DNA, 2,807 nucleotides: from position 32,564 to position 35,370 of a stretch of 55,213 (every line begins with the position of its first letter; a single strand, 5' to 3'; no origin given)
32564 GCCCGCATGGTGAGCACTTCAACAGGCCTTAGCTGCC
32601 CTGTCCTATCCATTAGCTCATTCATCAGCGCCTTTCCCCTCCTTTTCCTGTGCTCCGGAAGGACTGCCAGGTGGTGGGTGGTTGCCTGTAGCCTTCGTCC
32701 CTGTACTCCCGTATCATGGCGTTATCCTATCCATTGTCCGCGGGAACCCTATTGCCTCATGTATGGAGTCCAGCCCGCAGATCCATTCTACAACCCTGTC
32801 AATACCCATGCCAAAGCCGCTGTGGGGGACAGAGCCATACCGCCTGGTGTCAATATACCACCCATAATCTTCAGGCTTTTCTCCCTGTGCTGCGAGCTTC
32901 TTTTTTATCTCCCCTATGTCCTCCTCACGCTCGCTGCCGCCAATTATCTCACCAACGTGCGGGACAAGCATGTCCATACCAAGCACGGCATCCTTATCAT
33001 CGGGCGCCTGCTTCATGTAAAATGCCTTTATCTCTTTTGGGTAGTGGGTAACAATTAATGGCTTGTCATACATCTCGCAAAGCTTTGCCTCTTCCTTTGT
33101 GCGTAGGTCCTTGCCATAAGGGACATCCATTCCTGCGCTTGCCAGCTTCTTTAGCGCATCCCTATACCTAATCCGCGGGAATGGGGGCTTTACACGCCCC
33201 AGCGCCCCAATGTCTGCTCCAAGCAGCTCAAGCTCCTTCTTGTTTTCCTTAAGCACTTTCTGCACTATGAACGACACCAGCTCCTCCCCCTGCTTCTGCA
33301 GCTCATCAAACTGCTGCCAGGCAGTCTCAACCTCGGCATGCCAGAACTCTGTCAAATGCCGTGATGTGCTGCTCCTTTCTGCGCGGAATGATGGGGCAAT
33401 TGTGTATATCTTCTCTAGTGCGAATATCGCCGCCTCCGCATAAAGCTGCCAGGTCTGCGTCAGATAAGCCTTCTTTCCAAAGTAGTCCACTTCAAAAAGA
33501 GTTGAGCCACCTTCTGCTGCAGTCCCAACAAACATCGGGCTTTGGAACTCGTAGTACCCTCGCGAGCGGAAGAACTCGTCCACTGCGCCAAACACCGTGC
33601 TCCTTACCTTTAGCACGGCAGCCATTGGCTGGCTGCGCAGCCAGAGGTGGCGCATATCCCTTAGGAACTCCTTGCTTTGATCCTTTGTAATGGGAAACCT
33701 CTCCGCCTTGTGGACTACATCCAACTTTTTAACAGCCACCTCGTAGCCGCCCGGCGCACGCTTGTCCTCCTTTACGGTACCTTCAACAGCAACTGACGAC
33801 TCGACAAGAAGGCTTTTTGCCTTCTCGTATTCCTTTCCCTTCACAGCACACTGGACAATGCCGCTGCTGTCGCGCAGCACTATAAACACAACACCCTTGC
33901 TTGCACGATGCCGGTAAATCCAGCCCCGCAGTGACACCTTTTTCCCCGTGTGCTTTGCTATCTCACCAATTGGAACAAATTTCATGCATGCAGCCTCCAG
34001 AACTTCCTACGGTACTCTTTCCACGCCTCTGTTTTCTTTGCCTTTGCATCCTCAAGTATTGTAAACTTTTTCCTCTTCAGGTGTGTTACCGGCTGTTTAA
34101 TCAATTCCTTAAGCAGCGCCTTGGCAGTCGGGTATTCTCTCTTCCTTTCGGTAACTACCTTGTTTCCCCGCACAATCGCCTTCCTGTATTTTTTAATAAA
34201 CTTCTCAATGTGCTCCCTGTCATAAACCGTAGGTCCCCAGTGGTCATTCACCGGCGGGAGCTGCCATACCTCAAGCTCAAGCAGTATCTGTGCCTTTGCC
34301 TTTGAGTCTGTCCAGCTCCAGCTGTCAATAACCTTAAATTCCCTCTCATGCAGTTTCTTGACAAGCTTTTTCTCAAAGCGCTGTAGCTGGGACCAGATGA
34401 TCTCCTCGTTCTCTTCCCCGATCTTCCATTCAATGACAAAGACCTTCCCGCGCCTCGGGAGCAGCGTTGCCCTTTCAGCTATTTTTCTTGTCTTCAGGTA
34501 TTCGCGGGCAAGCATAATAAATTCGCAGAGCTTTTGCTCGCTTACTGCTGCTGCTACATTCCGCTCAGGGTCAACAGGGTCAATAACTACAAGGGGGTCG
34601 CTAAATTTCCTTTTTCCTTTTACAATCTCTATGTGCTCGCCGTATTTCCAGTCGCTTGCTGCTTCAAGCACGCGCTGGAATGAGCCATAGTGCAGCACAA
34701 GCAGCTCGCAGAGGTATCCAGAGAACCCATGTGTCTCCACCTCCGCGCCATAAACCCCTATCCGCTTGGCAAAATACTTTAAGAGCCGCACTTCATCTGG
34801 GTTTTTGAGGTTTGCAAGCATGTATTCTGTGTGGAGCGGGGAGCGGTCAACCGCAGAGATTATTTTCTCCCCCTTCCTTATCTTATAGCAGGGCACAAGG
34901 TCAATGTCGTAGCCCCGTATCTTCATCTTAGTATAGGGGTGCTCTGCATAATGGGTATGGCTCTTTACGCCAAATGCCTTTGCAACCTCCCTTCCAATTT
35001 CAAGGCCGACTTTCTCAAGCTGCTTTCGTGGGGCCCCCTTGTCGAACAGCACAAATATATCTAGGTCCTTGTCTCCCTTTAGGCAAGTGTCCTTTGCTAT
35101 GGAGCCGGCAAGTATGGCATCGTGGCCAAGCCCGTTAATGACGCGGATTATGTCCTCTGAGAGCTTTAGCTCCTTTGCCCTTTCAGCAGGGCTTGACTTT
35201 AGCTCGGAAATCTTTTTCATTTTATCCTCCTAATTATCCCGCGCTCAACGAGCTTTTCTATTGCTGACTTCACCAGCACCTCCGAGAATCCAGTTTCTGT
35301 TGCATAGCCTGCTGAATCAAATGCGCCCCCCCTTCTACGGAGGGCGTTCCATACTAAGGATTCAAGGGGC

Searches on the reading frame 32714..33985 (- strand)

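Call 86: search_protein_families(library=pfam, proteins=[window:32714-33985:-], max_evalue=0.00001)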
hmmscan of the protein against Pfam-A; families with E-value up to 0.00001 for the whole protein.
window:32714-33985:- (423 aa): 2 families
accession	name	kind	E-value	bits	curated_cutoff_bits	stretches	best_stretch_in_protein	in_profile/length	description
PF00152.25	tRNA-synt_2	-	1.2e-71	241.8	25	1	105-417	2-307/308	tRNA synthetases class II (D, K and N)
PF01336.31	tRNA_anti-codon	-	6.2e-16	58.5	27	1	17-90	1-74/75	OB-fold nucleic acid binding domain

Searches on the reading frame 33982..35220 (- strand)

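Call 86: search_protein_families(library=pfam, proteins=[window:33982-35220:-], max_evalue=0.00001)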
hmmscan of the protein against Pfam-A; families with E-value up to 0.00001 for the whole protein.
window:33982-35220:- (412 aa): 3 families
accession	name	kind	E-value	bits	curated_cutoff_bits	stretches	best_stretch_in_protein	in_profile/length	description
PF09249.16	tRNA_NucTransf2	-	7.1e-43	145.9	27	1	142-246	1-108/113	tRNA nucleotidyltransferase, second domain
PF21133.2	CAA_C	-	2.2e-22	79.7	22.2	1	259-375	4-121/144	CCA-adding enzyme, C-terminal domain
PF01909.29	NTP_transf_2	-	2.2e-11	44.4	21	1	32-130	14-93/93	Nucleotidyltransferase domain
